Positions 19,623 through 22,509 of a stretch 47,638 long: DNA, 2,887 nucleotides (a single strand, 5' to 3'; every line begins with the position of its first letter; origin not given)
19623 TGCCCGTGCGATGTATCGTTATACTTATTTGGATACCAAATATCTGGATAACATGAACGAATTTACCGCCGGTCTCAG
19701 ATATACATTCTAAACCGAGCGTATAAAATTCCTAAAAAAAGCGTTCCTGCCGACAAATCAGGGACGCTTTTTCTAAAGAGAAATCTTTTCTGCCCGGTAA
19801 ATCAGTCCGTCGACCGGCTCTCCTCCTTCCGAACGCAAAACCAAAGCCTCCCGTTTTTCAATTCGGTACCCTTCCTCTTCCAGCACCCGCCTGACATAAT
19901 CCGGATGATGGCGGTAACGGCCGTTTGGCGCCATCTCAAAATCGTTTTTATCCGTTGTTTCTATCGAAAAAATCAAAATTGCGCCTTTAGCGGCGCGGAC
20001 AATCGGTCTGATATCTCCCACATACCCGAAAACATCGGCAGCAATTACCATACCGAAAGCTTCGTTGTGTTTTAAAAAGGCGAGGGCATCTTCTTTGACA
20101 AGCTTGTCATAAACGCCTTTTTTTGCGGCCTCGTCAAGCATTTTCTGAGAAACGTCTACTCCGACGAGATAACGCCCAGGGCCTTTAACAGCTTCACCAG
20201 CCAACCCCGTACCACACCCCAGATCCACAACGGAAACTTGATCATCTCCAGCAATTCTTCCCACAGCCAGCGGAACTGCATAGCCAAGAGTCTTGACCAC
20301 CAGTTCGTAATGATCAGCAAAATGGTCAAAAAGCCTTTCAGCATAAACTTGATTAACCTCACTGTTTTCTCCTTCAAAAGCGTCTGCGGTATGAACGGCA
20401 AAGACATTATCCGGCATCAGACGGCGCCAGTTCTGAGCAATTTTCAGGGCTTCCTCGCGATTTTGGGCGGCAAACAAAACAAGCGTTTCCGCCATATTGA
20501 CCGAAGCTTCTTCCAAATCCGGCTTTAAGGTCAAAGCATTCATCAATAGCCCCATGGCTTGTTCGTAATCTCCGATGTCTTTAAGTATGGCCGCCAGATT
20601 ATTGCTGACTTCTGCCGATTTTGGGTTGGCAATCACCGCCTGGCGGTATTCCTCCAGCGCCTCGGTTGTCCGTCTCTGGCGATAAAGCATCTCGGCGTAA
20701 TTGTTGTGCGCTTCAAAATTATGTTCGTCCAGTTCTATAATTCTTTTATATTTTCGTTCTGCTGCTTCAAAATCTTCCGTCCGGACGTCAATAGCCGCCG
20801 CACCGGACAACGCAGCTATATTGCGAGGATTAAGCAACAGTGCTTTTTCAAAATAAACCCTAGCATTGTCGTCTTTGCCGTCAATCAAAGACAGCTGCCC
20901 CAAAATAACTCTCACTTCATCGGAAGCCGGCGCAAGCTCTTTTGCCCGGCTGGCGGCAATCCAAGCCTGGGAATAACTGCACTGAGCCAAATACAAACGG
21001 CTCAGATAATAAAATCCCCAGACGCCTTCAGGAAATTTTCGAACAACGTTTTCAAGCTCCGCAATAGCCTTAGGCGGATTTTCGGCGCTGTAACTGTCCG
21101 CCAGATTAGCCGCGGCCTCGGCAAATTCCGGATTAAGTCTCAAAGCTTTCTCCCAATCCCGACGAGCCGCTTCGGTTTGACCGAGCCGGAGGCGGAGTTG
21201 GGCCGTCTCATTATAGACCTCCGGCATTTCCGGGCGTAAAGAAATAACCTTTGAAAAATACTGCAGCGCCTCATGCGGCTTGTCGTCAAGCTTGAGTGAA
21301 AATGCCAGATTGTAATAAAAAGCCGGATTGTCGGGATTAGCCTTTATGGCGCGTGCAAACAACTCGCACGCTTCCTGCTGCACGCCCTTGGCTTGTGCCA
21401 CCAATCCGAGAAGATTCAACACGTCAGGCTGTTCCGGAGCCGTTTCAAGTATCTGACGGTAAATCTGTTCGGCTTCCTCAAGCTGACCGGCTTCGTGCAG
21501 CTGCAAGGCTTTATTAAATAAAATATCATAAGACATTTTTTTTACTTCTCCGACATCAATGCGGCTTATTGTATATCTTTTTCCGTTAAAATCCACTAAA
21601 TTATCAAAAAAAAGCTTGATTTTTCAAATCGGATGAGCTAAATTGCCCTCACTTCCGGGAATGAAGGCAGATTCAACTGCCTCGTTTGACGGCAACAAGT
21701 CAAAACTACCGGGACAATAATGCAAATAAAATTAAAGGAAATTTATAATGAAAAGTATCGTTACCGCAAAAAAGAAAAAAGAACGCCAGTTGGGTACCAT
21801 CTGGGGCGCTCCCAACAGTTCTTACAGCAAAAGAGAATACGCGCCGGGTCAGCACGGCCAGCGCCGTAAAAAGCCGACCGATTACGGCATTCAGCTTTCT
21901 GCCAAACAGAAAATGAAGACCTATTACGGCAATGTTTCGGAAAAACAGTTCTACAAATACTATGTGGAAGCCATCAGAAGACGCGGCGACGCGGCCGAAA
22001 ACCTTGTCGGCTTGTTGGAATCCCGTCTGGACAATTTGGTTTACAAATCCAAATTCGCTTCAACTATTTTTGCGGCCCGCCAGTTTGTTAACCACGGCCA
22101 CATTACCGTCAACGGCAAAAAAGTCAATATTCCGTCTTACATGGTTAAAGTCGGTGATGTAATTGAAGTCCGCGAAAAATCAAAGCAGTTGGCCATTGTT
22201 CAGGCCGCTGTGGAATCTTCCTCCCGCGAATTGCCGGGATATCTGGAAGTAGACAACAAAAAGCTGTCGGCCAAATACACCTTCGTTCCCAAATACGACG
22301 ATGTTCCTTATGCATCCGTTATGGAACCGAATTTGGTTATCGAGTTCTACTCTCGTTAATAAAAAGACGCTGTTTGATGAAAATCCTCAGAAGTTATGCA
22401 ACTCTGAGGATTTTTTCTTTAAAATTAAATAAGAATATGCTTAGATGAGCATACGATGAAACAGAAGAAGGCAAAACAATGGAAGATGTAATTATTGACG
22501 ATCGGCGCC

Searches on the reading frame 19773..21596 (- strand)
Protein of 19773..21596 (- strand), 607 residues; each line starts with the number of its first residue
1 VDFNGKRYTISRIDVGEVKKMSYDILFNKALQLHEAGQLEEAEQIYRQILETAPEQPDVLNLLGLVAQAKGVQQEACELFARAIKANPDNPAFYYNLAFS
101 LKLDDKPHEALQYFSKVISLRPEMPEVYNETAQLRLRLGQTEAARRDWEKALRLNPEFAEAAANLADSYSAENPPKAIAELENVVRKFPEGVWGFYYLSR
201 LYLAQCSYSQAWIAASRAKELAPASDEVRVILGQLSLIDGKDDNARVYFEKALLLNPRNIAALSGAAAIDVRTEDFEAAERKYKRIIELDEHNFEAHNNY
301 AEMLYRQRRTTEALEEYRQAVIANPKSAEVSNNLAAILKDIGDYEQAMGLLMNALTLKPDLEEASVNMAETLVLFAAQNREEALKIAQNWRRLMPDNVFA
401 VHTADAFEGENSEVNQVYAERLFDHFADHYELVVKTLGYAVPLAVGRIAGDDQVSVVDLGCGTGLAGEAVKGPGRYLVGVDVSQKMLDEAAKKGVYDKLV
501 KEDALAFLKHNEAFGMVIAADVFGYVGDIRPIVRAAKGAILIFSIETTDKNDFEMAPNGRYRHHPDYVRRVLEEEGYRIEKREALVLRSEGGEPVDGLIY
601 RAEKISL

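Call 42: search_protein_families(library=pfam, proteins=[window:19773-21596:-], max_evalue=0.001)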
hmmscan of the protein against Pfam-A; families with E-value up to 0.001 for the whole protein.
window:19773-21596:- (607 aa): 30 families (the best 25 are shown)
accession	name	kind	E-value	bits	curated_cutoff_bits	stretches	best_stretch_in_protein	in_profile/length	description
PF07719.23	TPR_2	-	1.8e-35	118.5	27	2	125-157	1-33/34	Tetratricopeptide repeat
PF13431.12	TPR_17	-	1e-32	110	24.4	2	79-112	1-34/34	Tetratricopeptide repeat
PF14559.12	TPR_19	-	2e-29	102.2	25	1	274-336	5-67/68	Tetratricopeptide repeat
PF13414.12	TPR_11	-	1.1e-27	95.9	26.8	3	137-169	6-38/42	TPR repeat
PF00515.34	TPR_1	-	1.3e-27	94.9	27.8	1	93-123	3-33/34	Tetratricopeptide repeat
PF13428.12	TPR_14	-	3.1e-26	89.6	23.5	0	295-336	2-43/44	Tetratricopeptide repeat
PF13181.12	TPR_8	-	4.4e-25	86.1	25.7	0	328-360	1-33/34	Tetratricopeptide repeat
PF13432.12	TPR_16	-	4.7e-24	84.9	32.7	2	271-328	8-65/65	Tetratricopeptide repeat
PF23914.1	TPR_CcmH_CycH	-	5.9e-17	62.4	42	2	192-289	50-150/158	Cytochrome c-type biogenesis protein H TPR domain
PF13424.12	TPR_12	-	1.6e-15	57.5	30.1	1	295-357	4-74/77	Tetratricopeptide repeat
PF13371.12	TPR_9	-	2.4e-11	43.9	35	1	108-162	12-66/73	Tetratricopeptide repeat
PF13174.12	TPR_6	-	2.8e-11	43.7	26.3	0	26-54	3-31/33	Tetratricopeptide repeat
PF25064.1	ARM_TT21_5th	-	2e-10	41.4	27.8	0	38-116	16-97/117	TT21 fifth ARM repeats domain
PF24575.1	TPR_Slam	-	6.2e-10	39.9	35.2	0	64-112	54-102/104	Surface lipoprotein assembly modifier, N-terminal TPR repeats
PF13176.12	TPR_7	-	8.6e-09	35.2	27.9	0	333-363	4-34/36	Tetratricopeptide repeat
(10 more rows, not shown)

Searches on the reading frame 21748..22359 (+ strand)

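Call 42: search_protein_families(library=pfam, proteins=[window:21748-22359:+], max_evalue=0.001)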
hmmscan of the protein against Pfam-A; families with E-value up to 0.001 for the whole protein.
window:21748-22359:+ (203 aa): 2 families
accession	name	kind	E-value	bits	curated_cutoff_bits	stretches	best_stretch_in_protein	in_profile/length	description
PF01479.30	S4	-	3.1e-20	72.1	22.8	1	93-139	2-48/48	S4 domain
PF00163.24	Ribosomal_S4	-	4e-20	72.7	23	1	9-91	7-95/95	Ribosomal protein S4/S9 N-terminal domain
